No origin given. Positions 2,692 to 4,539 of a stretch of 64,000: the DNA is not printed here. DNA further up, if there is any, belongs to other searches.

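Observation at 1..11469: Cyclase-STAND-TPR gene, one PP2C phosphatase and five tandem Ser/Thr kinase paralogs in a single start/stop-overlapping block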

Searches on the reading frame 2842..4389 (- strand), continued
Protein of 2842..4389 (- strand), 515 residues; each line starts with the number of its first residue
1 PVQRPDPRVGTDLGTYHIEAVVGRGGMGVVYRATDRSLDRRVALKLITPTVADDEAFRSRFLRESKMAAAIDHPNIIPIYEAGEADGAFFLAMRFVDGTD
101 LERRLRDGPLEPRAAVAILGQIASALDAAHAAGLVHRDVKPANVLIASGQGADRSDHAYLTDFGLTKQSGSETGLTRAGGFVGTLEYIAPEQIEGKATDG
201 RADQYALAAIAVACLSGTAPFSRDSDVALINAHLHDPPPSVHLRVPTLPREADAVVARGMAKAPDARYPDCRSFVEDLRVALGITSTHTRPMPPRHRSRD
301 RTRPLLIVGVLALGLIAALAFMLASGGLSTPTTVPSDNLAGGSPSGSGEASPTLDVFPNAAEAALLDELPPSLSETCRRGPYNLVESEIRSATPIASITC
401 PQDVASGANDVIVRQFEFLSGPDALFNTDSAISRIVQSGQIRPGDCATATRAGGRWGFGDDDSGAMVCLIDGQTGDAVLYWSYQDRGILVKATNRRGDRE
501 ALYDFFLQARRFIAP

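Call 70: search_protein_families(library=padloc, proteins=[L002:302-3517:+, L002:3517-4248:+, window:2845-4389:-, L002:4278-6317:+], max_evalue=0.001)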
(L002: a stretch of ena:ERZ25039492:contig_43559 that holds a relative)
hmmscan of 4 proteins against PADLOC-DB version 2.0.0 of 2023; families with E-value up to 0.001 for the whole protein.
L002:302-3517:+ (1072 aa): 11 families
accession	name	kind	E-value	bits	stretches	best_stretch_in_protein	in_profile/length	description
PDLC00734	PycC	-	6.4e-22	76.2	1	28-203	179-362/374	Pycsar cyclase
PDLC02367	PycC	-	1.1e-17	62.2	1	40-194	44-198/226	-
PDLC02370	PycC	-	3.8e-17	60.7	1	37-187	79-237/340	-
PDLC00764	PycC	-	7.1e-16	56.1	1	37-186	92-251/449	Pycsar cyclase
PDLC00766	PycC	-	2.7e-13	47.9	1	40-195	44-202/232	Pycsar cyclase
PDLC02369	PycC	-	1.1e-07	29.7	1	38-189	45-192/248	-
PDLC00765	PycC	-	7.6e-07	26.5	1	37-193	254-417/477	Pycsar cyclase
PDLC02366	PycC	-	3.2e-06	24.4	1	80-193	322-438/486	-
PDLC00761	PycC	-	6.3e-06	23.3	1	41-182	107-256/438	Pycsar cyclase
PDLC00767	PycC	-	3.3e-05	21.4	1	42-145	95-200/337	Pycsar cyclase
PDLC00762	PycC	-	0.00053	17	1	64-183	78-201/508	Pycsar cyclase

L002:3517-4248:+ (244 aa): 1 family
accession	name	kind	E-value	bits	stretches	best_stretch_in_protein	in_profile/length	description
PDLC04518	PDC-M21C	-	7e-07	26.7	1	33-193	32-186/243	-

window:2845-4389:- (515 aa): 35 families (the best 25 are shown)
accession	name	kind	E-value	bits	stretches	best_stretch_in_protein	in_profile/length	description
PDLC04053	PD-T4-6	-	2.2e-102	340.7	1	11-302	6-292/311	-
PDLC04043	PD-T4-6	-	5.2e-96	320.4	1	10-324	11-326/452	-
PDLC04039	PD-T4-6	-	3.8e-94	314.3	1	4-283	4-277/458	-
PDLC04042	PD-T4-6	-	1.2e-88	295.6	1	14-283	9-274/292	-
PDLC04041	PD-T4-6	-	7.3e-84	280.5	1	10-289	24-301/443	-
PDLC04054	PD-T4-6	-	7.7e-83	276.8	1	14-303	11-293/347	-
PDLC04061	PD-T4-6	-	2.1e-75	253.2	1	13-284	15-286/510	-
PDLC04060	PD-T4-6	-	5.2e-65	218.2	1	14-279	8-267/486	-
PDLC04057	PD-T4-6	-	1.4e-64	216.8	1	14-288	8-277/443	-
PDLC04047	PD-T4-6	-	5.3e-64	214.4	1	13-292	9-283/327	-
PDLC04052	PD-T4-6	-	2e-60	203.4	1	15-278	10-273/496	-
PDLC04040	PD-T4-6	-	2.9e-60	202.5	1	21-289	1-274/547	-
PDLC04048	PD-T4-6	-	1.4e-59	200.2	1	15-283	11-274/354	-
PDLC01088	C3a189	-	3.2e-55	186.1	1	21-309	4-272/840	kinase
PDLC04138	mad6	-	8.8e-55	184.8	1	10-268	47-301/659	mads_6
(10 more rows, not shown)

L002:4278-6317:+ (680 aa): 34 families (the best 25 are shown)
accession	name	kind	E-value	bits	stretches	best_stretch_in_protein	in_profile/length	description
PDLC04053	PD-T4-6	-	1e-102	341.7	1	11-306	6-297/311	-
PDLC04043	PD-T4-6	-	2.6e-95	318.2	1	8-399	9-402/452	-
PDLC04039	PD-T4-6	-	7.7e-95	316.6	1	1-282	1-276/458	-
PDLC04042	PD-T4-6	-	5.6e-88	293.3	1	14-282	9-273/292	-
PDLC04054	PD-T4-6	-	7e-85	283.5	1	14-283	11-275/347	-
PDLC04041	PD-T4-6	-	7.6e-84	280.5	1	10-287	24-299/443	-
PDLC04061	PD-T4-6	-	3.3e-78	262.4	1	13-282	15-284/510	-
PDLC04060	PD-T4-6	-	3.1e-72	242.1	1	14-278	8-266/486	-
PDLC04057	PD-T4-6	-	3.7e-69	231.8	1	14-284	8-273/443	-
PDLC04052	PD-T4-6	-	8e-67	224.5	1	15-271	10-266/496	-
PDLC04040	PD-T4-6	-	1.5e-64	216.7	1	21-286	1-270/547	-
PDLC04047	PD-T4-6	-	3.7e-62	208.3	1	13-291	9-282/327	-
PDLC04048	PD-T4-6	-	7.4e-59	197.9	1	14-282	10-273/354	-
PDLC04138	mad6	-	6.3e-56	188.6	1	7-273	44-306/659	mads_6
PDLC04050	PD-T4-6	-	4.7e-54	182.1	1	10-286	59-330/480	-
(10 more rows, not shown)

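Call 71: search_protein_families(library=ncbifam, proteins=[L002:302-3517:+, L002:3517-4248:+, window:2845-4389:-, L002:4278-6317:+], max_evalue=0.001)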
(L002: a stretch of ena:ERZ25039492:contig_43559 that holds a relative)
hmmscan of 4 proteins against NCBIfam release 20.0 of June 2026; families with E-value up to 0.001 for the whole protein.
L002:302-3517:+ (1072 aa): 2 families
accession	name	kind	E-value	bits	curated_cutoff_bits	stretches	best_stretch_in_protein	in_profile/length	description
TIGR03903.1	TOMM_kin_cyc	equivalog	2e-72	244.6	705.75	1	32-637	280-887/1267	TOMM system kinase/cyclase fusion protein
NF058673.1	LipAdnlyCyLipJMY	equivalog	2.3e-08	33.2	800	1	28-186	284-420/449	bifunctional lipase/adenylate cyclase LipJ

L002:3517-4248:+ (244 aa): 2 families
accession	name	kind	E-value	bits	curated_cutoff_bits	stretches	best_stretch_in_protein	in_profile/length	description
NF033484.1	Stp1_PP2C_phos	equivalog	3e-75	252.7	230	1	14-237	2-231/232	Stp1/IreP family PP2C-type Ser/Thr phosphatase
NF011149.0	PRK14559.1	equivalog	8.4e-35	120.6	374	1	32-240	412-632/642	serine/threonine phosphatase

window:2845-4389:- (515 aa): 15 families
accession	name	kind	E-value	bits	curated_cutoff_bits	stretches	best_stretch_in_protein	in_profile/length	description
NF052427.1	StpK7MSMEG_1200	equivalog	5.6e-81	272.8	900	1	11-310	4-303/601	serine/threonine protein kinase StpK7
NF033483.0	PknB_PASTA_kin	equivalog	1.5e-79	268.6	450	1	16-301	9-287/563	Stk1 family PASTA domain-containing Ser/Thr kinase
NF047741.1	antiphage_MADS6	equivalog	3e-42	144.9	460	2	107-293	293-472/612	methylation-associated defense system protein kinase MAD6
TIGR03903.1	TOMM_kin_cyc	equivalog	1.1e-35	122.9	705.75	1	40-235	4-203/1267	TOMM system kinase/cyclase fusion protein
NF009651.0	PRK13184.1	equivalog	2e-34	118.7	839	1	14-280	2-289/932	serine/threonine-protein kinase PknD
NF053615.1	SerThrKinAfsKStmc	equivalog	4.1e-28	98.5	1300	1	12-237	11-229/809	protein serine/threonine kinase AfsK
NF038150.1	lanthi_synth_IV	equivalog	3.7e-25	88.4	650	1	14-293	189-460/851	class IV lanthionine synthetase LanL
NF033442.0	BREX_PglW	equivalog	5.6e-16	57.5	990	1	14-173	512-667/1391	BREX system serine/threonine kinase PglW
NF038151.1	lanthi_synth_III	equivalog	2.1e-13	49.6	575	1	14-220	220-428/833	class III lanthionine synthetase LanKC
TIGR03724.2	arch_bud32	equivalog_domain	1.6e-06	27.7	125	1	88-171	67-136/193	KEOPS complex kinase/ATPase Bud32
NF058632.1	SerThrKinPrkT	equivalog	7.2e-06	25.2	280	1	15-148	22-152/322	serine/threonine protein kinase PrkT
NF043056.1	T4SS_LegK1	equivalog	2e-05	23.4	550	1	131-210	207-279/516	Dot/Icm T4SS effector kinase LegK1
NF007174.0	PRK09605.1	equivalog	4.2e-05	22.2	447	1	54-169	376-476/535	bifunctional N(6)-L-threonylcarbamoyladenine synthase/serine/threonine protein kinase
NF011463.0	PRK14879.1-4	equivalog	7.9e-05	22.2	188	1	52-171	56-165/237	Kae1-associated kinase Bud32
NF011464.0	PRK14879.1-7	equivalog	0.00023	20.9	246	1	75-167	69-150/221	Kae1-associated kinase Bud32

L002:4278-6317:+ (680 aa): 12 families
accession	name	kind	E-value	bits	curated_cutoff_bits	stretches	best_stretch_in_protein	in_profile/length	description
NF052427.1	StpK7MSMEG_1200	equivalog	9.7e-84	281.9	900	1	11-364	4-359/601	serine/threonine protein kinase StpK7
NF033483.0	PknB_PASTA_kin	equivalog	6.9e-83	279.6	450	1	16-284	9-271/563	Stk1 family PASTA domain-containing Ser/Thr kinase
NF047741.1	antiphage_MADS6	equivalog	2.2e-38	132.2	460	2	113-290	299-469/612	methylation-associated defense system protein kinase MAD6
TIGR03903.1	TOMM_kin_cyc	equivalog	7.1e-35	120.2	705.75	1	40-277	4-243/1267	TOMM system kinase/cyclase fusion protein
NF009651.0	PRK13184.1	equivalog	6e-33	113.8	839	1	14-280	2-289/932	serine/threonine-protein kinase PknD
NF053615.1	SerThrKinAfsKStmc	equivalog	1.7e-27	96.4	1300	1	12-264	11-255/809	protein serine/threonine kinase AfsK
NF038150.1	lanthi_synth_IV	equivalog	2.8e-20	72.2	650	1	14-279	189-454/851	class IV lanthionine synthetase LanL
NF033442.0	BREX_PglW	equivalog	5e-17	61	990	2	14-172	512-666/1391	BREX system serine/threonine kinase PglW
NF038151.1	lanthi_synth_III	equivalog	3.4e-10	39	575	1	13-222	219-430/833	class III lanthionine synthetase LanKC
NF043056.1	T4SS_LegK1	equivalog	9.3e-07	27.8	550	1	131-209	207-278/516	Dot/Icm T4SS effector kinase LegK1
TIGR03724.2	arch_bud32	equivalog_domain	0.00031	20.3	125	1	88-171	67-136/193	KEOPS complex kinase/ATPase Bud32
NF058632.1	SerThrKinPrkT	equivalog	0.00097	18.2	280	0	15-149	22-153/322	serine/threonine protein kinase PrkT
